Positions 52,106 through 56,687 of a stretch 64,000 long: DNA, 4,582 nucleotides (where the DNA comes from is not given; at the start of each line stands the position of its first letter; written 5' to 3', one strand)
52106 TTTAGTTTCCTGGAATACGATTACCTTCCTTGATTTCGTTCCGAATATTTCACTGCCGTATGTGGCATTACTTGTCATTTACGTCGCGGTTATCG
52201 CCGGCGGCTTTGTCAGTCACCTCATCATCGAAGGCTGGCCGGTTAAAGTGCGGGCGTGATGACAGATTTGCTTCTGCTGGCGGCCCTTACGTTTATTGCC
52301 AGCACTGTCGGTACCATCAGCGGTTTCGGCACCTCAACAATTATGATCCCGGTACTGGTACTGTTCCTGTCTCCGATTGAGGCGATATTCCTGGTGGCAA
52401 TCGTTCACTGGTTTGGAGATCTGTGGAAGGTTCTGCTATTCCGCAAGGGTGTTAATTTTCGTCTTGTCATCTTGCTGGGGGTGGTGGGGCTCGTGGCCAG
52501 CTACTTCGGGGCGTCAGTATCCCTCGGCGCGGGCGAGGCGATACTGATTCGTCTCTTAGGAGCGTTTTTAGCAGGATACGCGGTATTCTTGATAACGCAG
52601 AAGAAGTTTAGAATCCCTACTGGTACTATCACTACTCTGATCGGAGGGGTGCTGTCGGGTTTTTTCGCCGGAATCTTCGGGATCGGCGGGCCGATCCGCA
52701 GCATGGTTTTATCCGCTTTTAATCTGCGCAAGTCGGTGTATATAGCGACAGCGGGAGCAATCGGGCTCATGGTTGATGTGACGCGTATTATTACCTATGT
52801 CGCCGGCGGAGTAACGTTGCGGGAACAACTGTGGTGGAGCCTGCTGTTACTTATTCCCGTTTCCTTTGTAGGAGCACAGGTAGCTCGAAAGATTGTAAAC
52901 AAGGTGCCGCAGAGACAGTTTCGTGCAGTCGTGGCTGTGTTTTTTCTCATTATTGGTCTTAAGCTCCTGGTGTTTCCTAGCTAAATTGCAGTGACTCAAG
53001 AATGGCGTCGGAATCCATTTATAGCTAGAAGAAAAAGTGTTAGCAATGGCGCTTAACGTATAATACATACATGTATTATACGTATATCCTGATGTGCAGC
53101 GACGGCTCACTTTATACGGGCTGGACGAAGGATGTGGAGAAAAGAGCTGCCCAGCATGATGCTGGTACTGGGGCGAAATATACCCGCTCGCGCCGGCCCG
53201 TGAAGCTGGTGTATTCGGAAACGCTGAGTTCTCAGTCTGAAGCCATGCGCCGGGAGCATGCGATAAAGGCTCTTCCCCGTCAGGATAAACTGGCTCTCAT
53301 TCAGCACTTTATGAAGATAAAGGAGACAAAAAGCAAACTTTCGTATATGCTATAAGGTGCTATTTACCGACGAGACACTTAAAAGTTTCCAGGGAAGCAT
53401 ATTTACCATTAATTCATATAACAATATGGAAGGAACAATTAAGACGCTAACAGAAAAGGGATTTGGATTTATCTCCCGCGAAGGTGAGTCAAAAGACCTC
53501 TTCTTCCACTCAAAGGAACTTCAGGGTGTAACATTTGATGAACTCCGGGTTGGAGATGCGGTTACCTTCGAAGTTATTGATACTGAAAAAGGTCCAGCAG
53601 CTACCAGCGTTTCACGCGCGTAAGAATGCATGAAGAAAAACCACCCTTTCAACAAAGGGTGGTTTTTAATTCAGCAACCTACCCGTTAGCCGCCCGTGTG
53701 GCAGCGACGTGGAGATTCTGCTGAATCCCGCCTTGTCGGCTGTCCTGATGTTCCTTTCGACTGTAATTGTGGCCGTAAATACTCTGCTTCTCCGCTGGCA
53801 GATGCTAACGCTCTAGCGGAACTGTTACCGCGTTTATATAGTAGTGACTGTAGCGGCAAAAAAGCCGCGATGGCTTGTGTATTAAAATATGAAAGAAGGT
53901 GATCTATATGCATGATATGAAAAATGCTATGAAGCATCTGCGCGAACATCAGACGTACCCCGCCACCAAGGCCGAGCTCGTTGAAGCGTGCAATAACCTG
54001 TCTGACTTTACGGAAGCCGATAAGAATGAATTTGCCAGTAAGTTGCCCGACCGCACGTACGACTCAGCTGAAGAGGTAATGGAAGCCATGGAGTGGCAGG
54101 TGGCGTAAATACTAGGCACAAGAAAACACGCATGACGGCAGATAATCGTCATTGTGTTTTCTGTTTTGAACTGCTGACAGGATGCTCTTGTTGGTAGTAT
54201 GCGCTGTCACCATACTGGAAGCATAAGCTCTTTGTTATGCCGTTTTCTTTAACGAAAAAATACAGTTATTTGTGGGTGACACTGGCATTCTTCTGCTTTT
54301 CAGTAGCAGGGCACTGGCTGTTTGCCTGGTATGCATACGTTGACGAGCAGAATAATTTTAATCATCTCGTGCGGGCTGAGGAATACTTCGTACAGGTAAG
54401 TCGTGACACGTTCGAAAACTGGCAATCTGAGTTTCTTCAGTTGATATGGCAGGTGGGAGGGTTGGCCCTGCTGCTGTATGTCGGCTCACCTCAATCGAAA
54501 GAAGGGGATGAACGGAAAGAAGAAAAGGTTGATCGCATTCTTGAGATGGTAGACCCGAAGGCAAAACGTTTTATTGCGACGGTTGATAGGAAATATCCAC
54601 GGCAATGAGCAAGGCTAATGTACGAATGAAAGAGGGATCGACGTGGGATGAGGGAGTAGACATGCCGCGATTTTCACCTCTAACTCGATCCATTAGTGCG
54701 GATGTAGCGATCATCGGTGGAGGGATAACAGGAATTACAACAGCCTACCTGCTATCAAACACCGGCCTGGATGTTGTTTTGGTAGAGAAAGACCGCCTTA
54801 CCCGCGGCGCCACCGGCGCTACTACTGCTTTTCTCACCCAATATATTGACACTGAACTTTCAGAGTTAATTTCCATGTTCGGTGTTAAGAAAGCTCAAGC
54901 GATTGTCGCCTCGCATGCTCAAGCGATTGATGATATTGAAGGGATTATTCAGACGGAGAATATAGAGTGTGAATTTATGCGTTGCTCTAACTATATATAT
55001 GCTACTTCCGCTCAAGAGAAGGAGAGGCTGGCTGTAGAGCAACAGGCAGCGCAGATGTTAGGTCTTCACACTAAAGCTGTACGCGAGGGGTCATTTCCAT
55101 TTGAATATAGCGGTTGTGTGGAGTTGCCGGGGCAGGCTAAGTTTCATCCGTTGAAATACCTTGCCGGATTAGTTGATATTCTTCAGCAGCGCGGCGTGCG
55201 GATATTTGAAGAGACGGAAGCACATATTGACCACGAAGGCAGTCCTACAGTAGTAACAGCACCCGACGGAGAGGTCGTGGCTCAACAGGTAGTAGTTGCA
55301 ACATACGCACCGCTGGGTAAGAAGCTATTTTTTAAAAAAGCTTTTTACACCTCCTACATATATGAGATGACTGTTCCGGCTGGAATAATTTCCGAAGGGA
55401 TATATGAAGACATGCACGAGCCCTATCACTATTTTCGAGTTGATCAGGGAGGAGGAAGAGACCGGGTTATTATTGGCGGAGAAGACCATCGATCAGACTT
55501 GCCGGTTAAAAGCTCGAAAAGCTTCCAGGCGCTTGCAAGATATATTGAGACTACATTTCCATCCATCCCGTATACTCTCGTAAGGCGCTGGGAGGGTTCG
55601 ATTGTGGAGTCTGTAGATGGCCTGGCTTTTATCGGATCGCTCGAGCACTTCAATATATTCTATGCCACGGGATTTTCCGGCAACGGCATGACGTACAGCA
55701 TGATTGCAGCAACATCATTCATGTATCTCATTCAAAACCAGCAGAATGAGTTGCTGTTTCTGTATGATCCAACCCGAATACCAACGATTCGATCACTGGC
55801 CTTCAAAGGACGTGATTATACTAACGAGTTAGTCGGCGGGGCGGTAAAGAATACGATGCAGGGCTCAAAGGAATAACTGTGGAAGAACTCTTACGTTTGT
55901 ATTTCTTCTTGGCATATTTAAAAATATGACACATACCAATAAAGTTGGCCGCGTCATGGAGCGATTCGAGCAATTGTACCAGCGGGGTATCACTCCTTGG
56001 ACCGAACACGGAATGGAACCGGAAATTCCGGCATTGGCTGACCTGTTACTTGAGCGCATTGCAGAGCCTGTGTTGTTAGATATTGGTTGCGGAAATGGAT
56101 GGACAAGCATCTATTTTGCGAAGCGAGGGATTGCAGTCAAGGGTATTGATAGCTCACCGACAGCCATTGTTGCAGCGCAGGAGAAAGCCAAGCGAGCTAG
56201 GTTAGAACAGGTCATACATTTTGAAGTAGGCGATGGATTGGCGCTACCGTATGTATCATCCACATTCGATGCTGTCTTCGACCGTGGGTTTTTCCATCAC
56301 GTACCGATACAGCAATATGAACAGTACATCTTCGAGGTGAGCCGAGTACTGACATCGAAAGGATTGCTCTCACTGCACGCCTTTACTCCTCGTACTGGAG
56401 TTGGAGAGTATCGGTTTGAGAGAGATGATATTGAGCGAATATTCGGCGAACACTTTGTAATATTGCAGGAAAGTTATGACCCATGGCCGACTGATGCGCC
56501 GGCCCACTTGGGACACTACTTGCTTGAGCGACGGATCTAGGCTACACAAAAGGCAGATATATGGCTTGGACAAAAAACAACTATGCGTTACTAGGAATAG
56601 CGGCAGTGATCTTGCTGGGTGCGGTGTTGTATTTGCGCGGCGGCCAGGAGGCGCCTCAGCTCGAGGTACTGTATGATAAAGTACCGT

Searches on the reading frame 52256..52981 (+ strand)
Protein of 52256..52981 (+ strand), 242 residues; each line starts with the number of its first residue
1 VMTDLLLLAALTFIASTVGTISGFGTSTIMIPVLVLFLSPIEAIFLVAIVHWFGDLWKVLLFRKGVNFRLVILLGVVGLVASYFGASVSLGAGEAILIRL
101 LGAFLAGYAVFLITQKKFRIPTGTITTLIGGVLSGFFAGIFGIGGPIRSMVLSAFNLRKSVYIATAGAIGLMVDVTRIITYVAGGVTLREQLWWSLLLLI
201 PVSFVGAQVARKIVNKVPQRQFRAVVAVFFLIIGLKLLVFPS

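Call 9: search_protein_families(library=pfam, proteins=[window:52256-52981:+], max_evalue=0.001)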
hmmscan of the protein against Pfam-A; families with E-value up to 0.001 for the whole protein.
window:52256-52981:+ (242 aa): 1 family
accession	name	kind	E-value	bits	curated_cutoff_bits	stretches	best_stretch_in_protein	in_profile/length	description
PF01925.25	TauE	-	9.6e-34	117.5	32.6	1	8-237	1-237/237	Sulfite exporter TauE/SafE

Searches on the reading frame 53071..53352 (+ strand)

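Call 9: search_protein_families(library=pfam, proteins=[window:53071-53352:+], max_evalue=0.001)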
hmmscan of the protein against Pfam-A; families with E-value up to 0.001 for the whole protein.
window:53071-53352:+ (94 aa): 1 family
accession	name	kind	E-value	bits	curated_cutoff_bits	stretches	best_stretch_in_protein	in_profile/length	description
PF01541.30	GIY-YIG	-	1.2e-18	67.6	22.6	1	1-71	1-74/78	GIY-YIG catalytic domain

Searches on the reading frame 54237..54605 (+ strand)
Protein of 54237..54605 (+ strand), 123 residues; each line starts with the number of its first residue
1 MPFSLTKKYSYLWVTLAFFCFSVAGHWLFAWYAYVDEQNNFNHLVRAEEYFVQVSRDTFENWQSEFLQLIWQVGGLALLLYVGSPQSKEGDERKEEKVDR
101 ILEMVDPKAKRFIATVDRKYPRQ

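Call 9: search_protein_families(library=pfam, proteins=[window:54237-54605:+], max_evalue=0.001)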
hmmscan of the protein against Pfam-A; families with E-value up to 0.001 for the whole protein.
window:54237-54605:+ (123 aa): 1 family
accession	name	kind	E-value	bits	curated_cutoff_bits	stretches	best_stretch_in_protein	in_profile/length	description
PF20554.3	DUF6766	-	1.6e-12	47.6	27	1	9-99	8-100/221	Domain of unknown function (DUF6766)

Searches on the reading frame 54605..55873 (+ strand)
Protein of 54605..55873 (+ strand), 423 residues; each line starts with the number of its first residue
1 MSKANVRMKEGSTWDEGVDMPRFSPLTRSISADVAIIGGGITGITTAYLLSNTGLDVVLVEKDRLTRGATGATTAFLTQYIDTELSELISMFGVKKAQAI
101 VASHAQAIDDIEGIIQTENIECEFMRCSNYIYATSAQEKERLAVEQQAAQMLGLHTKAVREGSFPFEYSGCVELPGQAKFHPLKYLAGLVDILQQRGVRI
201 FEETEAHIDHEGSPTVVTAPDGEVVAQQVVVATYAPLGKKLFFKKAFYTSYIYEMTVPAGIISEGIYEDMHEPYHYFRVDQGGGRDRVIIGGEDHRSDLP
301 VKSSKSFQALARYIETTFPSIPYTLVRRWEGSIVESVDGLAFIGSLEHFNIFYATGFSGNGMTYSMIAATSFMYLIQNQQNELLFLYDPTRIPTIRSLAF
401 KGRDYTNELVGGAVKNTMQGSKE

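Call 9: search_protein_families(library=pfam, proteins=[window:54605-55873:+], max_evalue=0.001)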
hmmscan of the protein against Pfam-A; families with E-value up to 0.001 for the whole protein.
window:54605-55873:+ (423 aa): 10 families
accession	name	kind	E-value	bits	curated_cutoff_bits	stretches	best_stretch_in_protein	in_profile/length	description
PF01266.30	DAO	-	3.5e-50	172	27.9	1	33-369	1-347/353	FAD dependent oxidoreductase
PF13450.12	NAD_binding_8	-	9.8e-07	29.4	21.9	1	36-64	1-29/68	NAD(P)-binding Rossmann-like domain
PF01494.25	FAD_binding_3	-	1.5e-06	28.1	22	1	32-70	2-40/349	FAD binding domain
PF00890.30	FAD_binding_2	-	1.2e-05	25.2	20.4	1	33-72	1-40/414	FAD binding domain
PF01946.23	Thi4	-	1.8e-05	24.6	26.2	1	25-97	11-85/235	Thi4 family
PF07992.20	Pyr_redox_2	-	2e-05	24.6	26.1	1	33-79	2-191/291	Pyridine nucleotide-disulphide oxidoreductase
PF13738.12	Pyr_redox_3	-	0.00019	21.2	30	0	32-134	165-265/305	Pyridine nucleotide-disulphide oxidoreductase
PF12831.13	FAD_oxidored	-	0.00031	20.6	27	1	33-69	1-37/416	FAD dependent oxidoreductase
PF00070.33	Pyr_redox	-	0.00069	20.5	22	0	34-64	2-32/82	Pyridine nucleotide-disulphide oxidoreductase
PF02254.24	TrkA_N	-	0.00077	20.2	23.8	0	34-105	1-71/116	TrkA-N domain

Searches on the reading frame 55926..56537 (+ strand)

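Call 9: search_protein_families(library=pfam, proteins=[window:55926-56537:+], max_evalue=0.001)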
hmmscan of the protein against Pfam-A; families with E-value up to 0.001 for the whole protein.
window:55926-56537:+ (204 aa): 10 families
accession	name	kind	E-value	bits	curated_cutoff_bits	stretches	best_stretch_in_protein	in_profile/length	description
PF13649.12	Methyltransf_25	-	1.2e-19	71.2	27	1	51-146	2-97/97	Methyltransferase domain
PF08241.18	Methyltransf_11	-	5.7e-19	69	21.2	1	51-149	1-94/95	Methyltransferase domain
PF13847.12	Methyltransf_31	-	1.1e-15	58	27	1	50-150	7-109/145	Methyltransferase domain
PF08242.18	Methyltransf_12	-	1.2e-12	48.8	30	1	51-148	1-98/98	Methyltransferase domain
PF05724.17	TPMT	-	1.5e-11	44.8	26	1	12-147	4-150/218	Thiopurine S-methyltransferase (TPMT)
PF02353.26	CMAS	-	5.1e-09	36.3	27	1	49-155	65-169/273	Mycolic acid cyclopropane synthetase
PF13489.12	Methyltransf_23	-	2.5e-08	34.3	27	1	37-193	13-138/164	Methyltransferase domain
PF05175.20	MTS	-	1.1e-06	28.8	23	1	39-124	21-109/170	Methyltransferase small domain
PF12847.13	Methyltransf_18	-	0.00021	21.7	27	1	49-108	17-78/151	Methyltransferase domain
PF03848.20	TehB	-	0.00023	21.1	20.4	1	50-96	34-80/193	Tellurite resistance protein TehB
